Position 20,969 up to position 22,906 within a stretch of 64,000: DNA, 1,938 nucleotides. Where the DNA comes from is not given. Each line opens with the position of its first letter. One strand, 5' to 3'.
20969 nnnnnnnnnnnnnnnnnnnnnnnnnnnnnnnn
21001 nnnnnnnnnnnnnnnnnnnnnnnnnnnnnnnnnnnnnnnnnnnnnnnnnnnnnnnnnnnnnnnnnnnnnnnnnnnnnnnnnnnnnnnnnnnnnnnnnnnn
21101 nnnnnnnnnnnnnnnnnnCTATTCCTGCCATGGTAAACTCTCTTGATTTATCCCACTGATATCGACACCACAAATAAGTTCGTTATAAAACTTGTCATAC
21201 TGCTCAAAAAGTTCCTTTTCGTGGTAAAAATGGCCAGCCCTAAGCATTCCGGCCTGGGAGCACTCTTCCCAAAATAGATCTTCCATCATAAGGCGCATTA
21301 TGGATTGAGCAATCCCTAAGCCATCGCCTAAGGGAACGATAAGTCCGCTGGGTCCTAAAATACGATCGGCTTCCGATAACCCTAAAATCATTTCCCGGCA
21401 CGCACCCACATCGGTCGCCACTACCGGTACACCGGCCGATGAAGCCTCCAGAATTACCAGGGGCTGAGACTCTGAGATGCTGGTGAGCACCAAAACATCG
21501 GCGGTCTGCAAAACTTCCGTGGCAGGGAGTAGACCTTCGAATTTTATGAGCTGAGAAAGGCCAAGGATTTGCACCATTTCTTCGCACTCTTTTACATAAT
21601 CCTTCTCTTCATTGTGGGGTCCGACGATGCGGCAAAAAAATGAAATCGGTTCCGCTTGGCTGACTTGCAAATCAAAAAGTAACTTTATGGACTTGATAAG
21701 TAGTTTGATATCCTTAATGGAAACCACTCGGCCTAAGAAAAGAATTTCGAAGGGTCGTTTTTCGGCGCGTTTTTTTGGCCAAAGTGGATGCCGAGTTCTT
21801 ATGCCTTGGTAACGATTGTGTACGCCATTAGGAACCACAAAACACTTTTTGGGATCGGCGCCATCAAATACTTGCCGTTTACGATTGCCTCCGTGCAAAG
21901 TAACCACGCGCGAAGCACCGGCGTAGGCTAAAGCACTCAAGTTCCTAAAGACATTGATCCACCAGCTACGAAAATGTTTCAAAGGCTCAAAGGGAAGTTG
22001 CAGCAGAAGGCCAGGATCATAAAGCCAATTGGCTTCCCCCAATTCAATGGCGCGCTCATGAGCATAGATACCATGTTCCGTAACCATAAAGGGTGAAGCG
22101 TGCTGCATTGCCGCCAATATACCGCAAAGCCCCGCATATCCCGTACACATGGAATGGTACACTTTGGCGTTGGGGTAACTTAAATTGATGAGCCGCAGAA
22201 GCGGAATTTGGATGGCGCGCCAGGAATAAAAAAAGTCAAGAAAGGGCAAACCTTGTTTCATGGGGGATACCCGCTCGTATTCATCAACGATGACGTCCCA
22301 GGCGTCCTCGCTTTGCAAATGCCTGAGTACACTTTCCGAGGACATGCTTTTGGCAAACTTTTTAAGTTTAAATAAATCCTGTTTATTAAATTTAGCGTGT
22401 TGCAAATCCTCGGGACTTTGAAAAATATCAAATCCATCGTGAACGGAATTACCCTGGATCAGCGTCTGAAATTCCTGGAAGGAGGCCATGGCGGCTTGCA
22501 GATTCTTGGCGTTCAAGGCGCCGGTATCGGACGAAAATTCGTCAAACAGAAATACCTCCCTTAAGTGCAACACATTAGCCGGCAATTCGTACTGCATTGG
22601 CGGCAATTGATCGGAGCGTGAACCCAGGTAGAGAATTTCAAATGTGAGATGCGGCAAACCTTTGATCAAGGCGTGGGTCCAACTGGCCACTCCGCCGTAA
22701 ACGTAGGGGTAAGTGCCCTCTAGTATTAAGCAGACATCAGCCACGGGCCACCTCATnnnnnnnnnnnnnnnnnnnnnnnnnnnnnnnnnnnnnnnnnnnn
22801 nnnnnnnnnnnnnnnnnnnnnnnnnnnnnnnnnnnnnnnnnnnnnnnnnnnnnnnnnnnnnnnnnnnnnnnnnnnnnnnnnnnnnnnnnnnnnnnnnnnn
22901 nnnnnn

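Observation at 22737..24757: Two soluble proteins (410 aa unknown + 263 aa TPR) occupy the PelE position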

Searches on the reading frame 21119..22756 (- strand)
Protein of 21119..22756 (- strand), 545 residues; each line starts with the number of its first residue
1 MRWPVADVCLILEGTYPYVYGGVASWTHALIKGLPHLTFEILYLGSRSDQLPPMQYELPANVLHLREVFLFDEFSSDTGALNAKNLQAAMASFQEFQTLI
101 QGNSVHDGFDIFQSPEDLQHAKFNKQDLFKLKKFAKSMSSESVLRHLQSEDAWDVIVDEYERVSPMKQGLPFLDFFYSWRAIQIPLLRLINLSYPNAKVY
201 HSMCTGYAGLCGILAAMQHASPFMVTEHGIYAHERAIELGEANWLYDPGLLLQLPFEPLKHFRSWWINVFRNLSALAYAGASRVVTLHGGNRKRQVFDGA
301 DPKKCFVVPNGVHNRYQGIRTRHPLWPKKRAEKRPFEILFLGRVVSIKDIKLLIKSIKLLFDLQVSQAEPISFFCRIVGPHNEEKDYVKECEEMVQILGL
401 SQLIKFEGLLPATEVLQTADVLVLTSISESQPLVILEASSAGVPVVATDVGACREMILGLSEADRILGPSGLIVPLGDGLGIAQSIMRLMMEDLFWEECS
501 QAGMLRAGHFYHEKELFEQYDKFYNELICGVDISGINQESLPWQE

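Call 4: search_protein_families(library=pfam, proteins=[window:21119-22756:-], max_evalue=0.1)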
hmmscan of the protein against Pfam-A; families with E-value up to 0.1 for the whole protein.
window:21119-22756:- (545 aa): 6 families
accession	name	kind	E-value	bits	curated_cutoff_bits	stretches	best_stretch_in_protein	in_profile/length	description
PF11997.14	DUF3492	-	7.2e-73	246.1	23.3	1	6-302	1-267/268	Domain of unknown function (DUF3492)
PF13692.12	Glyco_trans_1_4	-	2.2e-21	77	27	1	337-490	3-140/142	Glycosyl transferases group 1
PF00534.26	Glycos_transf_1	-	2.1e-19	70.1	26.4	1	329-457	9-131/172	Glycosyl transferases group 1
PF13579.12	Glyco_trans_4_4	-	7.7e-07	30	29.7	1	186-311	63-158/158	Glycosyl transferase 4-like domain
PF13439.12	Glyco_transf_4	-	1.1e-06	29.3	28.5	1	168-312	45-166/170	Glycosyltransferase Family 4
PF20706.3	GT4-conflict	-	3.9e-06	26.5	26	1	327-448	189-311/385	Family 4 Glycosyltransferase in conflict systems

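Call 5: search_protein_families(library=ncbifam, proteins=[window:21119-22756:-], max_evalue=0.1)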
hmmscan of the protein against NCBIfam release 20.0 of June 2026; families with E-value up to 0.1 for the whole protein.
window:21119-22756:- (545 aa): 29 families (the best 25 are shown)
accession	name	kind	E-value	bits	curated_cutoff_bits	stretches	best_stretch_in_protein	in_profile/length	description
NF038011.1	PelF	equivalog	4.1e-128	428.5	100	1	7-524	1-489/489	GT4 family glycosyltransferase PelF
TIGR03088.1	stp2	hypoth_equivalog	5.3e-24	85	409.05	1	301-527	158-373/374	TIGR03088 family PEP-CTERM/XrtA system glycosyltransferase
NF041876.1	EPS_EpsE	equivalog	2.1e-18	66.8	400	1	294-509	177-378/389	exopolysaccharide biosynthesis GT4 family glycosyltransferase EpsE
TIGR03999.1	thiol_BshA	equivalog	5.6e-16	58.4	273.7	1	389-528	242-374/375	N-acetyl-alpha-D-glucosaminyl L-malate synthase BshA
TIGR03449.1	mycothiol_MshA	equivalog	1.5e-13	50.5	462.5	1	332-515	217-392/406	D-inositol-3-phosphate glycosyltransferase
TIGR02149.1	glgA_Coryne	subfamily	4.2e-13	49.2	302.4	1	276-522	140-385/391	glycogen synthase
NF038255.1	exopoly_VpsD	equivalog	3.8e-10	39.2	300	1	351-455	216-319/381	VpsD family glycosyltransferase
NF046085.1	XrtY_assoc_Gly1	equivalog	5.7e-10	38.6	400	1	293-527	172-384/387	XrtY-associated glycosyltransferase XYAG1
NF041010.1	glycosy_Agl16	equivalog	2.9e-09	36.3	575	1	282-450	135-285/352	glycosylation protein Agl16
TIGR04063.1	stp3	hypoth_equivalog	2.3e-08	33.3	442.05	1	269-527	146-395/397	TIGR04063 family PEP-CTERM/XrtA system glycosyltransferase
NF047684.1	TeichurnBiosyTuaC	equivalog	2.7e-08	33.1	550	1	337-457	221-328/391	teichuronic acid biosynthesis protein TuaC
TIGR04157.1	glyco_rSAM_CFB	subfamily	3.8e-08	32.7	400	1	301-458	191-340/406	TIGR04157 family glycosyltransferase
NF038295.1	EPS_HpsP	equivalog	4.2e-08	32.6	550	1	305-449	178-318/388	hormogonium polysaccharide biosynthesis glycosyltransferase HpsP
NF007396.0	PRK09922.1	equivalog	4e-06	25.9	385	1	314-456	162-298/361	lipopolysaccharide 1,6-galactosyltransferase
NF047880.1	glyco_SdgA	exception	4.2e-06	25.6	800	1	337-512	317-476/488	serine-aspartate repeat adhesin O-glycosyltransferase SdgA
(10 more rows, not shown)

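Call 13: find_homologous_proteins(query=window:21119-22756:-, max_evalue=1e-30)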
Query window:21119-22756:- (545 aa): 4018 proteins with E <= 1e-30 among 8000 candidates; the best 120 are listed.
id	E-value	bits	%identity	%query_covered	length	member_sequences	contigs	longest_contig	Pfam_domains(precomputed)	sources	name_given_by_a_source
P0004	0.0e+0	1261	100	100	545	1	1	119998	PF00534.27,PF13579.13,PF13439.13,PF11997.15,PF20706.4,PF13692.13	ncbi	-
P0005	2.2e-139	484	43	98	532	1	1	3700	PF00534.27,PF11997.15,PF13692.13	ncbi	-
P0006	1.2e-134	468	41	99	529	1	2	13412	PF00534.27,PF11997.15,PF13692.13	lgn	-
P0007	1.6e-134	468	42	99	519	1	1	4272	PF00534.27,PF13439.13,PF11997.15,PF13692.13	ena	-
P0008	5.2e-134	466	43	98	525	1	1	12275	PF00534.27,PF13579.13,PF13439.13,PF11997.15,PF13692.13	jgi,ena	-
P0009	2.0e-133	464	42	99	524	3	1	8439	PF00534.27,PF13439.13,PF11997.15,PF13692.13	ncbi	-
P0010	1.4e-132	461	43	95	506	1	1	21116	PF00534.27,PF11997.15,PF20706.4,PF13692.13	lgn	-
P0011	2.2e-128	447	42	96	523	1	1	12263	PF00534.27,PF13439.13,PF11997.15,PF13692.13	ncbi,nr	ncbi:MAG: GT4 family glycosyltransferase PelF [Deltaproteobacteria bacterium]|nr:GT4 family glycosyl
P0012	9.4e-126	439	40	99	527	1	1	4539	PF00534.27,PF13579.13,PF13439.13,PF11997.15,PF13692.13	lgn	-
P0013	1.4e-125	438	40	99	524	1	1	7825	PF00534.27,PF13439.13,PF11997.15,PF13692.13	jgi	jgi:glycosyltransferase involved in cell wall biosynthesis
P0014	2.9e-125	437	40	99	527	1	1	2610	PF00534.27,PF13439.13,PF11997.15,PF13692.13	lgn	-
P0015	8.9e-122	425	38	98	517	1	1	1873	PF00534.27,PF11997.15,PF13692.13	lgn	-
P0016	3.6e-114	400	40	97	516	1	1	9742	PF00534.27,PF13579.13,PF13439.13,PF11997.15,PF13692.13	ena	-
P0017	2.1e-112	395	39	95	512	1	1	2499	PF00534.27,PF13439.13,PF11997.15,PF13692.13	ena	-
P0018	1.7e-111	392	39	95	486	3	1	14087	PF00534.27,PF11997.15,PF13692.13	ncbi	-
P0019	7.1e-111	389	39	95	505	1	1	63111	PF00534.27,PF13579.13,PF13439.13,PF11997.15,PF20706.4,PF13692.13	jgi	-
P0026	3.8e-106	374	38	96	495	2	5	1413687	PF00534.27,PF13579.13,PF13439.13,PF11997.15,PF13692.13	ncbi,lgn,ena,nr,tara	ncbi:MAG: group 1 glycosyl transferase [Halobacteriovorax sp.]|nr:group 1 glycosyl transferase [Halo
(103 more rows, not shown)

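Call 14: find_encoding_contigs(protein=P0010, flank=10000, max_places=2)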
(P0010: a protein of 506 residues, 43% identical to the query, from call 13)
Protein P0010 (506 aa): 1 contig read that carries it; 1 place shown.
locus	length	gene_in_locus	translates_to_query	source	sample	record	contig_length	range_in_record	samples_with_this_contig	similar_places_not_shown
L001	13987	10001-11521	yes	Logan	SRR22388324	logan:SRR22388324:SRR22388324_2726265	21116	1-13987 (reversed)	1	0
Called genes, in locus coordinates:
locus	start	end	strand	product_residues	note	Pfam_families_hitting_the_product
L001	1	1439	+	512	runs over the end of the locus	PF00675:Peptidase_M16 (weak), PF05193:Peptidase_M16_C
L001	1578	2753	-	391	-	PF01966:HD (weak), PF13487:HD_5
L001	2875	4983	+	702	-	-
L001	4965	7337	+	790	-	PF13428:TPR_14 (faint), PF14559:TPR_19 (faint)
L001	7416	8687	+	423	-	-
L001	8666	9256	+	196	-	-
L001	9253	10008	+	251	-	-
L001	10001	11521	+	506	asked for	PF11997:DUF3492, PF20706:GT4-conflict, PF00534:Glycos_transf_1, PF13692:Glyco_trans_1_4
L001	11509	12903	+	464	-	PF16933:PelG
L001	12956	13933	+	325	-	-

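Call 15: find_encoding_contigs(protein=P0006, flank=10000, max_places=2)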
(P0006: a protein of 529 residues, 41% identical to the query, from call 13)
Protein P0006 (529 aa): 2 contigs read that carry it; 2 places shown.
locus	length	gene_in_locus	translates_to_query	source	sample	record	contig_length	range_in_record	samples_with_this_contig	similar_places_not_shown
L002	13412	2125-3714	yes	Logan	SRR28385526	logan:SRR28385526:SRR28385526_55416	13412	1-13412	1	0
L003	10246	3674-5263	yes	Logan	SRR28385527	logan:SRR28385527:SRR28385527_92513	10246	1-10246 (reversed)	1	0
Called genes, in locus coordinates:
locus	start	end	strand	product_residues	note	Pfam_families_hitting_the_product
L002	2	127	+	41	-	?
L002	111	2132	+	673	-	PF13646:HEAT_2 (faint)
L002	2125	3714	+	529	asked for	PF11997:DUF3492, PF00534:Glycos_transf_1, PF13692:Glyco_trans_1_4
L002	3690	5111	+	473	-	PF16933:PelG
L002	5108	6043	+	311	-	PF03537:Glyco_hydro_114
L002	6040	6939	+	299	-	PF00892:EamA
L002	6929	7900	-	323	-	-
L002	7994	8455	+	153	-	-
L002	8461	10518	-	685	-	PF00884:Sulfatase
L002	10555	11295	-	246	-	-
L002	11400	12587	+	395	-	PF01571:GCV_T, PF08669:GCV_T_C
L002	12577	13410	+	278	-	?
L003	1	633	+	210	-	?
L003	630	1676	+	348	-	PF13414:TPR_11 (faint), PF14559:TPR_19 (weak)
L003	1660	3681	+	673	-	PF13646:HEAT_2 (faint)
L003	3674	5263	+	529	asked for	PF11997:DUF3492, PF00534:Glycos_transf_1, PF13692:Glyco_trans_1_4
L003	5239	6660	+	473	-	PF16933:PelG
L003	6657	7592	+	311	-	PF03537:Glyco_hydro_114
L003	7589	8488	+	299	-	PF00892:EamA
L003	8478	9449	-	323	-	-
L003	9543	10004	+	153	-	-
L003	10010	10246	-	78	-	?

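Call 16: find_encoding_contigs(protein=P0008, flank=10000, max_places=2)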
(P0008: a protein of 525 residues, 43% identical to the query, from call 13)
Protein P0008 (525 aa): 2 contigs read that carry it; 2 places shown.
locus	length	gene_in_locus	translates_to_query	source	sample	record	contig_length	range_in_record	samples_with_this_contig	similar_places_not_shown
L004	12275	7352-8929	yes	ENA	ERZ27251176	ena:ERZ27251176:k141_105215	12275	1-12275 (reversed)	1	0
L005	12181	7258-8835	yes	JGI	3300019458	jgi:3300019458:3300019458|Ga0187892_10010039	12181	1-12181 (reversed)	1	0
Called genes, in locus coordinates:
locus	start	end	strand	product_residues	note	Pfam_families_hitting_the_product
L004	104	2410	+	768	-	PF13428:TPR_14 (faint), PF14559:TPR_19 (weak)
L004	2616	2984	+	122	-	PF00072:Response_reg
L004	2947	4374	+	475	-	-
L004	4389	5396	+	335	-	PF23914:TPR_CcmH_CycH (faint), PF13414:TPR_11 (faint), PF13432:TPR_16 (faint)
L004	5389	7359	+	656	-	PF02985:HEAT (faint), PF13646:HEAT_2 (weak)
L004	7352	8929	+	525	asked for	PF11997:DUF3492, PF13439:Glyco_transf_4 (faint), PF13579:Glyco_trans_4_4 (weak), PF00534:Glycos_transf_1, PF13692:Glyco_trans_1_4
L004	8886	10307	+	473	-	PF16933:PelG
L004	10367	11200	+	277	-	PF03537:Glyco_hydro_114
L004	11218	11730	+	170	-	PF04542:Sigma70_r2, PF08281:Sigma70_r4_2, PF04545:Sigma70_r4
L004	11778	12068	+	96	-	PF18765:Polbeta (weak)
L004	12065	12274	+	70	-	?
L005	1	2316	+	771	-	?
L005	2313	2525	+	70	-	-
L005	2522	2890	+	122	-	PF00072:Response_reg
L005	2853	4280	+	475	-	-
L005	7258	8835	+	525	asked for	PF11997:DUF3492, PF13439:Glyco_transf_4 (faint), PF13579:Glyco_trans_4_4 (weak), PF00534:Glycos_transf_1, PF13692:Glyco_trans_1_4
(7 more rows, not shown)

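Call 17: find_encoding_contigs(protein=P0011, flank=10000, max_places=2)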
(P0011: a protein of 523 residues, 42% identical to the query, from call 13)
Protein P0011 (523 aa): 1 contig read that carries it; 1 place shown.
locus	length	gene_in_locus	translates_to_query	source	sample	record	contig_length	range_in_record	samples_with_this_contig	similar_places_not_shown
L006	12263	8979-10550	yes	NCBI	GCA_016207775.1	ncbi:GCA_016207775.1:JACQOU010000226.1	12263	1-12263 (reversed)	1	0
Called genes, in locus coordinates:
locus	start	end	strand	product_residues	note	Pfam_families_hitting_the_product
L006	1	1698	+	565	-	?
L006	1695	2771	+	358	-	PF13428:TPR_14 (faint), PF14559:TPR_19 (faint)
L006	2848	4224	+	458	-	-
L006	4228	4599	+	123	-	-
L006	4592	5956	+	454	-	PF13492:GAF_3 (weak)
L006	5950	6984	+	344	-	PF13414:TPR_11 (faint), PF00515:TPR_1 (weak), PF07719:TPR_2 (weak)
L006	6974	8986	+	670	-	PF13646:HEAT_2 (faint)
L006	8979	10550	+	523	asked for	PF11997:DUF3492, PF13439:Glyco_transf_4, PF00534:Glycos_transf_1, PF13692:Glyco_trans_1_4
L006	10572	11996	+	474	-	PF16933:PelG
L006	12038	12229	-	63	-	-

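Call 33: search_protein_families(library=pfam, proteins=[L006:6974-8986:+, L004:5389-7359:+, L003:1660-3681:+, L001:9253-10008:+, L001:8666-9256:+, L006:5950-6984:+, L001:2875-4983:+, L001:12956-13933:+], max_evalue=1)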
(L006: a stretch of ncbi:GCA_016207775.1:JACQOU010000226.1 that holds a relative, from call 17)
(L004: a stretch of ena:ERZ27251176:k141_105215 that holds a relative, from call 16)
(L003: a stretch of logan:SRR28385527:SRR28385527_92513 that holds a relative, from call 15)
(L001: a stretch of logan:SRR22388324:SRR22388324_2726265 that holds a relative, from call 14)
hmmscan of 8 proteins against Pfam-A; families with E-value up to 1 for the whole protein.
L006:6974-8986:+ (670 aa): 1 family
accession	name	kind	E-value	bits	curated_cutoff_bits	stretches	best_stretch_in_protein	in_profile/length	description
PF13646.12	HEAT_2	-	6e-08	33.3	27.7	1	129-200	15-86/88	HEAT repeats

L004:5389-7359:+ (656 aa): 5 families
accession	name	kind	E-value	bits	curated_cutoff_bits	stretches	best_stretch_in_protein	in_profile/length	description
PF13646.12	HEAT_2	-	2.8e-19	69.6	27.7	5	127-194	18-86/88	HEAT repeats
PF02985.28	HEAT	-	5.1e-06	26.7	23.5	0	175-200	4-29/31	HEAT repeat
PF13513.12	HEAT_EZ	-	0.02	15.9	27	0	172-198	29-55/55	HEAT-like repeat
PF01347.28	Vitellogenin_N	-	0.29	10.1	24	0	124-173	477-529/590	Lipoprotein amino terminal region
PF03130.22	HEAT_PBS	-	0.86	10.8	20.9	0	159-181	4-26/27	PBS lyase HEAT-like repeat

L003:1660-3681:+ (673 aa): 3 families
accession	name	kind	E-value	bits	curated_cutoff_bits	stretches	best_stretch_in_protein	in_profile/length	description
PF13646.12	HEAT_2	-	3.4e-12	46.9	27.7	2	128-199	14-86/88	HEAT repeats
PF10330.14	Stb3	-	0.13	12.7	25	0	165-216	33-81/90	Putative Sin3 binding protein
PF07910.19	Peptidase_C78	-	0.31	11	29.1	0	22-80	75-133/200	Peptidase family C78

L001:9253-10008:+ (251 aa): 0 families

L001:8666-9256:+ (196 aa): 0 families

L006:5950-6984:+ (344 aa): 16 families
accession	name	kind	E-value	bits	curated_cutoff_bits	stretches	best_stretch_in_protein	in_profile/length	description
PF00515.34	TPR_1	-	2e-08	34.1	27.8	1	265-294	4-33/34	Tetratricopeptide repeat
PF07719.23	TPR_2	-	5e-07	29.8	27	1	265-294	4-33/34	Tetratricopeptide repeat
PF13414.12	TPR_11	-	1.8e-05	24.7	26.8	1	269-307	1-39/42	TPR repeat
PF13181.12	TPR_8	-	4.5e-05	23.7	25.7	1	265-294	4-33/34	Tetratricopeptide repeat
PF23914.1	TPR_CcmH_CycH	-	9.3e-05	22.7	42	1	258-308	46-96/158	Cytochrome c-type biogenesis protein H TPR domain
PF13432.12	TPR_16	-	0.00027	21.8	32.7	1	268-308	3-43/65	Tetratricopeptide repeat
PF13431.12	TPR_17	-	0.0003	21.3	24.4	1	254-283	5-34/34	Tetratricopeptide repeat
PF13428.12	TPR_14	-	0.00042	21.2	23.5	1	267-304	6-43/44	Tetratricopeptide repeat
PF13371.12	TPR_9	-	0.0017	18.8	35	1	245-294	12-61/73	Tetratricopeptide repeat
PF22890.2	TPR_EMC2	-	0.0022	18.6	27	1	265-318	89-142/145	EMC2 TPR-like repeat domain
PF12895.13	ANAPC3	-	0.0055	17.4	27.2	1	244-312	5-72/82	Anaphase-promoting complex, cyclosome, subunit 3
PF13424.12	TPR_12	-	0.03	14.9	30.1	1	267-289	50-72/77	Tetratricopeptide repeat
PF14559.12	TPR_19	-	0.04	14.7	25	1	246-295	9-58/68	Tetratricopeptide repeat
PF13176.12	TPR_7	-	0.046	14.3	27.9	1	266-291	3-30/36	Tetratricopeptide repeat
PF02915.23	Rubrerythrin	-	0.12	13.2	22.8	1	76-140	12-80/137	Rubrerythrin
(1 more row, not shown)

L001:2875-4983:+ (702 aa): 0 families

L001:12956-13933:+ (325 aa): 0 families
